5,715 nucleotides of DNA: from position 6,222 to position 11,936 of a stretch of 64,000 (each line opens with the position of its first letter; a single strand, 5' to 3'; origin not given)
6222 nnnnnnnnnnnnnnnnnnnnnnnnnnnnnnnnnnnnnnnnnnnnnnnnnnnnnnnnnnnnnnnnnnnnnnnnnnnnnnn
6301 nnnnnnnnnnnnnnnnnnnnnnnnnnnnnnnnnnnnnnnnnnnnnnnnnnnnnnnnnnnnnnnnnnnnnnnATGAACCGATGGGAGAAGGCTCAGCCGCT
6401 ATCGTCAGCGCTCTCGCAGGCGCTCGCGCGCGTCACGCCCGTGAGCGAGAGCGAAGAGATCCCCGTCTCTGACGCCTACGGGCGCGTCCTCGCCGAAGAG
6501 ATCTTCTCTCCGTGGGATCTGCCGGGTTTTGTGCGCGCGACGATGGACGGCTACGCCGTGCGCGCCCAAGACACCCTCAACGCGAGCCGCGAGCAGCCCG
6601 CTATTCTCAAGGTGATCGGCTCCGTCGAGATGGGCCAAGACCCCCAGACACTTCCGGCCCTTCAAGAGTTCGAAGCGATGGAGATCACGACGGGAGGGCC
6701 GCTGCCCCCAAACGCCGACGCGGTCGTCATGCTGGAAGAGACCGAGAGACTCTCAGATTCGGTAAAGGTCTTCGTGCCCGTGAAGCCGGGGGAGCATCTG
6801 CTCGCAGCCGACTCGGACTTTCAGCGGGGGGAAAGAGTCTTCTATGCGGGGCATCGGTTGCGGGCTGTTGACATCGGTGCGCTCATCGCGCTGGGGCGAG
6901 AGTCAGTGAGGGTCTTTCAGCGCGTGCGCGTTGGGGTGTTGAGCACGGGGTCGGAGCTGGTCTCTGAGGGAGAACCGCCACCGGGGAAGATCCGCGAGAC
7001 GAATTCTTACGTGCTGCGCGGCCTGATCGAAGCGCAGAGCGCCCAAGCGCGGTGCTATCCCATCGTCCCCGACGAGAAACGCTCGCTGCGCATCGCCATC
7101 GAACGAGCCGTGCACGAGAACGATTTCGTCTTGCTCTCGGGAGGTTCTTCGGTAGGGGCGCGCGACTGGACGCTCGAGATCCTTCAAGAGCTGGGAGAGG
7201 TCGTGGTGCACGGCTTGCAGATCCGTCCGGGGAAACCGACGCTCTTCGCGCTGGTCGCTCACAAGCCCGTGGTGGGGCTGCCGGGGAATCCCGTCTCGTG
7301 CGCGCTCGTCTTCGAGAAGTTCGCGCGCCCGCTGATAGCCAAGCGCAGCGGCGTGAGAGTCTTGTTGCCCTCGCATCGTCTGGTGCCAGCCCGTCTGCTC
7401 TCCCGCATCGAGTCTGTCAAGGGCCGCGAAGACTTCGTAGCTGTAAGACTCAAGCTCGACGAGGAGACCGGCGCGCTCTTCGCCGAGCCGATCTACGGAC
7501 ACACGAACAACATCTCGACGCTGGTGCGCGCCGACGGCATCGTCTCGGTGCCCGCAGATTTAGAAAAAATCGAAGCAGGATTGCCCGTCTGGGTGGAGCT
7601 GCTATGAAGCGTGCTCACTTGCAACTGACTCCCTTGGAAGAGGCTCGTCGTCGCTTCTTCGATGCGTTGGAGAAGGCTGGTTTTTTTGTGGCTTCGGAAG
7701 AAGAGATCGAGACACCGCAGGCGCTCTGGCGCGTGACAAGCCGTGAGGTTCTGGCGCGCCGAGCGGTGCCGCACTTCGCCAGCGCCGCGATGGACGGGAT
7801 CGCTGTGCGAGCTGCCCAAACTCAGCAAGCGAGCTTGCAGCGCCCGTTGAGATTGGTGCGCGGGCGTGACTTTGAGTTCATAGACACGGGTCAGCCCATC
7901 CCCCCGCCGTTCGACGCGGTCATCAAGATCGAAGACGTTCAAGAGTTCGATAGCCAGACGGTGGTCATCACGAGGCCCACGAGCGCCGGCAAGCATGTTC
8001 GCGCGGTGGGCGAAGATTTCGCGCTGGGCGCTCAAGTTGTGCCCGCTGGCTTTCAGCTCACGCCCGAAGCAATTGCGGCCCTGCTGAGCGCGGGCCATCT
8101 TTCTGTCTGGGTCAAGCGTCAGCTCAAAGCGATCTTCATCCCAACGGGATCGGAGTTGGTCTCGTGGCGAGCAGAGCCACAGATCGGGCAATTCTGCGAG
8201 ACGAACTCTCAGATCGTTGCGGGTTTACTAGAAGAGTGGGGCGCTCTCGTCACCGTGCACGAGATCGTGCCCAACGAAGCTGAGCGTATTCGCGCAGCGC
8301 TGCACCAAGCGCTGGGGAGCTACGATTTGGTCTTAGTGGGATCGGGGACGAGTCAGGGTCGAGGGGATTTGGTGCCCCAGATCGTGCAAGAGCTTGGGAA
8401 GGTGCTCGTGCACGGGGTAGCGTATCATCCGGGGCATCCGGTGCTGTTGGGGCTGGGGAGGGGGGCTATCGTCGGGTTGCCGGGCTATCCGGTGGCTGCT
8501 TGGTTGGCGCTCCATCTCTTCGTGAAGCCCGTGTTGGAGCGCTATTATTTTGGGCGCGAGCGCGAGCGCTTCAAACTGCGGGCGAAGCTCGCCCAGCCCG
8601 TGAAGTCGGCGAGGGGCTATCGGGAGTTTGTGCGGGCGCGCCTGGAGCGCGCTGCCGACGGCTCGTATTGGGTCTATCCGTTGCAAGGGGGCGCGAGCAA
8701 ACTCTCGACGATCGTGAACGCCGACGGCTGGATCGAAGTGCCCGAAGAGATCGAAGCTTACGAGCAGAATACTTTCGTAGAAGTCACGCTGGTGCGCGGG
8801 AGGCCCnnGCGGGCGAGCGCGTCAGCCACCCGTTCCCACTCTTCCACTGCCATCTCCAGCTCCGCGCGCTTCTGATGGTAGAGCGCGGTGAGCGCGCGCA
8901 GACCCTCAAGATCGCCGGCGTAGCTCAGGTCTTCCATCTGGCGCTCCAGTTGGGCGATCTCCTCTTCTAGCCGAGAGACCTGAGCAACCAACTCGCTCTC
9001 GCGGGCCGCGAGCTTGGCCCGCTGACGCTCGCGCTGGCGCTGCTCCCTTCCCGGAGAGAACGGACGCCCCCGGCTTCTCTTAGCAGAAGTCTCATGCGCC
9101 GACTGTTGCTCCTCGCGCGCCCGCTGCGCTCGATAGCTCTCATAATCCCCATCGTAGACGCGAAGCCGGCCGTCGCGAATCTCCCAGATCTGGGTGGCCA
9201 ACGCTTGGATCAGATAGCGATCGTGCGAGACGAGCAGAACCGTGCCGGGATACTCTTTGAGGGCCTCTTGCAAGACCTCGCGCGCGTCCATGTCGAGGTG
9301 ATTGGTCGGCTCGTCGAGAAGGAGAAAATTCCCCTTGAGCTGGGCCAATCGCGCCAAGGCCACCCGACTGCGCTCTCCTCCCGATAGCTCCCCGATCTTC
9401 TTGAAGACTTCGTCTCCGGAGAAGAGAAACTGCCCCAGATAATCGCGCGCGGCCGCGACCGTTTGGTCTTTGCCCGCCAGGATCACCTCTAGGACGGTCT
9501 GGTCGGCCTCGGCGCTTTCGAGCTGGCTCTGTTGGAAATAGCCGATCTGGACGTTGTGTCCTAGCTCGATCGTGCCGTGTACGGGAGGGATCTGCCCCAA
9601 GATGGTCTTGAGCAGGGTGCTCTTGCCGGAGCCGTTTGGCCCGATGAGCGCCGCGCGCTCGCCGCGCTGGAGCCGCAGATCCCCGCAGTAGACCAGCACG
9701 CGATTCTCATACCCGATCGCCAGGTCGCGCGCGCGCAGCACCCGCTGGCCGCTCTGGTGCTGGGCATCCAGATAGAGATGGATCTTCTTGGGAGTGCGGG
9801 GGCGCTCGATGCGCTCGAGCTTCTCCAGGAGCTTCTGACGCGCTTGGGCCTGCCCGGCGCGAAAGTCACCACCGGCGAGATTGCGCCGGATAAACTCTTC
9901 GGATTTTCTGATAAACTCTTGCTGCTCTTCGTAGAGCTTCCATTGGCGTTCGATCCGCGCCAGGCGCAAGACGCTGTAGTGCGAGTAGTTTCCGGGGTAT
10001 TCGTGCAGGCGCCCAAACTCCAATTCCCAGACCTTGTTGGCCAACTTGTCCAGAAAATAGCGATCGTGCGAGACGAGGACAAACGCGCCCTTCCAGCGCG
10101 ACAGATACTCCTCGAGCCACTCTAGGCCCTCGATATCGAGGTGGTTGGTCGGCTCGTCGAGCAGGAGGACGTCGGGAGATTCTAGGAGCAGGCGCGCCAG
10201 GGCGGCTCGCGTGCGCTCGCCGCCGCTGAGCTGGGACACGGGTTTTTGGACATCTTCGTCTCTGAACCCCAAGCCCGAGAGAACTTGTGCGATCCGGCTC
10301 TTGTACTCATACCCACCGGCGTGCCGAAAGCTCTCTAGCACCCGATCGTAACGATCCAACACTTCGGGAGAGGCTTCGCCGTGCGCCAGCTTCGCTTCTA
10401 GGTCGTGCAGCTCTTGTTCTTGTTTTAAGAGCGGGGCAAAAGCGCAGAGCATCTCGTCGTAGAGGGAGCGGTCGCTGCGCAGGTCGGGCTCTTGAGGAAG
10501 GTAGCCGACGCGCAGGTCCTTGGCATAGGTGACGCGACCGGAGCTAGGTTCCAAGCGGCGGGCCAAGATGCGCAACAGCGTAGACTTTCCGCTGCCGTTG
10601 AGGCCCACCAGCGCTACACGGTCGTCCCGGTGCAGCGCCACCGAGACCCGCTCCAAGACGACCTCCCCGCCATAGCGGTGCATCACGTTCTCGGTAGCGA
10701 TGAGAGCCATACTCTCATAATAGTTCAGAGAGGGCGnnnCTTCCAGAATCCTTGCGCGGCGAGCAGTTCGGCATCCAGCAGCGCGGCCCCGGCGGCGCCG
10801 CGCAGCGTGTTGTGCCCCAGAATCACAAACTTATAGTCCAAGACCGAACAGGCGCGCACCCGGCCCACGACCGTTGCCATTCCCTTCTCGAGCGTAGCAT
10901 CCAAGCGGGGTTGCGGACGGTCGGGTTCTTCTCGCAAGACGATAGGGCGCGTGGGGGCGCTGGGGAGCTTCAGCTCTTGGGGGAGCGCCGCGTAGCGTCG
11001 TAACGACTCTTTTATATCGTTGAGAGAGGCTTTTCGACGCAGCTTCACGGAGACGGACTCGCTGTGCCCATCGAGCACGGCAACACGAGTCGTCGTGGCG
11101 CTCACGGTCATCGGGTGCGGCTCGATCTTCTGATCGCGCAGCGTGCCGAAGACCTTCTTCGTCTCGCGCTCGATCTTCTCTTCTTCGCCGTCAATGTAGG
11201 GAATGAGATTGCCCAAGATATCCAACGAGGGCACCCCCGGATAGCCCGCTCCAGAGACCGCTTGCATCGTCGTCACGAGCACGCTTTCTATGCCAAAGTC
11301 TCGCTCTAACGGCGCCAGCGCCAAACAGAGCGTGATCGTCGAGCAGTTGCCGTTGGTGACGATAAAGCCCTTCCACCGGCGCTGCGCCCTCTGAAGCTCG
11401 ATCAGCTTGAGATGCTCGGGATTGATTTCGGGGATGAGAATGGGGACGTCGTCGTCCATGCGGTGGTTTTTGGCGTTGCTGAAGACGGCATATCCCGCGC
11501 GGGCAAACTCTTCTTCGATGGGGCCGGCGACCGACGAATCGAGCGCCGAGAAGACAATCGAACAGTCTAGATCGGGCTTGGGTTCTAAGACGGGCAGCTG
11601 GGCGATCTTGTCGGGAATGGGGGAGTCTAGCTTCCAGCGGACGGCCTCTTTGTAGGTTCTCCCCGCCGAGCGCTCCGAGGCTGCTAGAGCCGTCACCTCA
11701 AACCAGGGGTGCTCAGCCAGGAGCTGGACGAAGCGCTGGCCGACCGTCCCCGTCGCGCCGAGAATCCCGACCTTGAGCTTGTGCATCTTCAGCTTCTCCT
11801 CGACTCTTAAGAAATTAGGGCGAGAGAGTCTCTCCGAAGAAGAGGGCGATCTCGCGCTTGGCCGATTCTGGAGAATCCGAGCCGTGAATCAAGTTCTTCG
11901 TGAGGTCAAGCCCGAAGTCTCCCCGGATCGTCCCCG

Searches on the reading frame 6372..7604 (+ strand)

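Call 80: search_protein_families(library=pfam, proteins=[window:6372-7604:+], max_evalue=0.00001)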
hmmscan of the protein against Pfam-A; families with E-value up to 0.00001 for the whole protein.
window:6372-7604:+ (411 aa): 3 families
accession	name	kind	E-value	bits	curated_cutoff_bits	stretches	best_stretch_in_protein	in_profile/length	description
PF03453.22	MoeA_N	-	2.2e-42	144.9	30.8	1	10-175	3-160/160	MoeA N-terminal region (domain I and II)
PF00994.29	MoCF_biosynth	-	2.3e-30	105.6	26.6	1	188-323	1-143/144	Probable molybdopterin binding domain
PF03454.20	MoeA_C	-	6.7e-12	45.9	22.1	1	340-411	2-72/72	MoeA C-terminal region (domain IV)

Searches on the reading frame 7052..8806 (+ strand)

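Call 80: search_protein_families(library=pfam, proteins=[window:7052-8806:+], max_evalue=0.00001)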
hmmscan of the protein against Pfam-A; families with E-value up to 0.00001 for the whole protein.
window:7052-8806:+ (585 aa): 3 families
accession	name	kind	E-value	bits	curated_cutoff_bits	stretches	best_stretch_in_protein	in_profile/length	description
PF03453.22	MoeA_N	-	1.6e-32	112.9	30.8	1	194-348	2-160/160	MoeA N-terminal region (domain I and II)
PF00994.29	MoCF_biosynth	-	3.9e-25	88.7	26.6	1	363-496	3-143/144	Probable molybdopterin binding domain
PF03454.20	MoeA_C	-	1.3e-16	61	22.1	1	510-580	1-71/72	MoeA C-terminal region (domain IV)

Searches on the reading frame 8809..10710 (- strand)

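Call 56: search_protein_families(library=pfam, proteins=[window:8809-10710:-], max_evalue=0.00001)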
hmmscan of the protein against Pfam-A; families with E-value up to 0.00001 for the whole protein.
window:8809-10710:- (634 aa): 10 families
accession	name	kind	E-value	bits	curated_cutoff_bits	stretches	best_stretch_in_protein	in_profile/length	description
PF00005.33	ABC_tran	-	6e-56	189.3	25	2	19-189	1-137/137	ABC transporter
PF12848.13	ABC_tran_Xtn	-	3.1e-25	88.5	25.9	1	228-308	1-81/85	ABC transporter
PF13304.12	AAA_21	-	7.3e-21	76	27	0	353-384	2-39/304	AAA domain, putative AbiEii toxin, Type IV TA system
PF02463.25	SMC_N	-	1.8e-13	50.9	40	0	411-503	113-204/220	RecF/RecN/SMC N terminal domain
PF13401.12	AAA_22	-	1.6e-09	38.6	27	0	32-121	8-33/130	AAA domain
PF13555.12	AAA_29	-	1.8e-09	37.7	27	0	348-367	20-39/61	P-loop containing region of AAA domain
PF13191.12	AAA_16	-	2.7e-08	34.9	32.6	0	31-186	26-140/167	AAA ATPase domain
PF01926.29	MMR_HSR1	-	4.4e-07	30.4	21.9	0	31-52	1-22/113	50S ribosome-binding GTPase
PF13238.12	AAA_18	-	4.6e-06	27.6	29.4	0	32-73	1-44/128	AAA domain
PF13175.12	AAA_15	-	5.5e-06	26.7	32.1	0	32-50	26-44/374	AAA ATPase domain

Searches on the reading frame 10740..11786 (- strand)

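Call 56: search_protein_families(library=pfam, proteins=[window:10740-11786:-], max_evalue=0.00001)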
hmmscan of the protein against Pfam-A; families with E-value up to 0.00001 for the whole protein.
window:10740-11786:- (349 aa): 2 families
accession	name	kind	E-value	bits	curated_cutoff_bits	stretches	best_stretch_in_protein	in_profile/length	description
PF02774.23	Semialdhyde_dhC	-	6.4e-35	121.4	26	1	157-328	1-183/184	Semialdehyde dehydrogenase, dimerisation domain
PF01118.30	Semialdhyde_dh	-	7.8e-34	117.1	26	1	5-127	1-119/121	Semialdehyde dehydrogenase, NAD binding domain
